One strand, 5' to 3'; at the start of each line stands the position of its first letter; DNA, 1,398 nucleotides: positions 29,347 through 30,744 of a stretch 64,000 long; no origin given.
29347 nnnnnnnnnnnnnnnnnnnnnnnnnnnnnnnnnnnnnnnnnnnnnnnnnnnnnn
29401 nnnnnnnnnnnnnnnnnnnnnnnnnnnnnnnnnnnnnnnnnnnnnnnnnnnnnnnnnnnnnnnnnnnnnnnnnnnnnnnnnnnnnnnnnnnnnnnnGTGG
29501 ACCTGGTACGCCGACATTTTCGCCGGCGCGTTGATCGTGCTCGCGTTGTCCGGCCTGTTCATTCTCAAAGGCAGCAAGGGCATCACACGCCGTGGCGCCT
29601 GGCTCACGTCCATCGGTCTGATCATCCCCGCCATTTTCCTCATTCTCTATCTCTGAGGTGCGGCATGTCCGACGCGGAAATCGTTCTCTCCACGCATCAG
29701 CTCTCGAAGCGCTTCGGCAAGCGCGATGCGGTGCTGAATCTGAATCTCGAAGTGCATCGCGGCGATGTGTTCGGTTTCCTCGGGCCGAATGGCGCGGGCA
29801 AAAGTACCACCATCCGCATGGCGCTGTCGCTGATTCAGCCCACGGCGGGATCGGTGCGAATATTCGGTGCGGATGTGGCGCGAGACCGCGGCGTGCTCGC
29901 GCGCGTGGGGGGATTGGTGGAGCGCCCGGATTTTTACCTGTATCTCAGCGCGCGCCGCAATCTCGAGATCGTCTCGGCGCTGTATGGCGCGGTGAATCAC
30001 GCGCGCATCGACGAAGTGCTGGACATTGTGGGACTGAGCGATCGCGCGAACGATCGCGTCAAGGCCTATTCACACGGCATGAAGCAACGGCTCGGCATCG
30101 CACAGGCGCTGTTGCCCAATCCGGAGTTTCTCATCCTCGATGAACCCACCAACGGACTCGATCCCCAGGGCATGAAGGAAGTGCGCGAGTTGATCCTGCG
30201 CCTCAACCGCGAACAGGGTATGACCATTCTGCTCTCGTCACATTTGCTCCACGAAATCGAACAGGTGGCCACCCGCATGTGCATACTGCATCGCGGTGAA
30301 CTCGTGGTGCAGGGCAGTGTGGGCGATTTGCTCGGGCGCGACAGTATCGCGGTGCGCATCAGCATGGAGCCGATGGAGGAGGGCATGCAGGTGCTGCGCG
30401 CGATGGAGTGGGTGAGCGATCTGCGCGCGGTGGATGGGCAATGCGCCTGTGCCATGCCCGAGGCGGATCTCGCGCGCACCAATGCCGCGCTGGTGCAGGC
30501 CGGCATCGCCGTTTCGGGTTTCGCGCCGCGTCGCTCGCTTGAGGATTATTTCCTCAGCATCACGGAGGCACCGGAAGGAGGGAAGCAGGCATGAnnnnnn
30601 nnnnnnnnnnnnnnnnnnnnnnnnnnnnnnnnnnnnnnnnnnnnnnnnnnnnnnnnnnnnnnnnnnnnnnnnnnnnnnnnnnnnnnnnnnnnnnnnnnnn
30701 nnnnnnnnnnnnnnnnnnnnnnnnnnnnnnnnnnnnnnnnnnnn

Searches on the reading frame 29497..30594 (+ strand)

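Call 68: search_protein_families(library=pfam, proteins=[window:29497-30594:+])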
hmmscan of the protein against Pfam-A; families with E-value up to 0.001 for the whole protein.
window:29497-30594:+ (365 aa): 2 families
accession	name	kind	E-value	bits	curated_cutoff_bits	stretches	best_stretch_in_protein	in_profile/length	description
PF00005.33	ABC_tran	-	4.3e-27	95.8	25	1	81-219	3-137/137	ABC transporter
PF13304.12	AAA_21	-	2.3e-11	44.8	27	1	162-251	209-300/304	AAA domain, putative AbiEii toxin, Type IV TA system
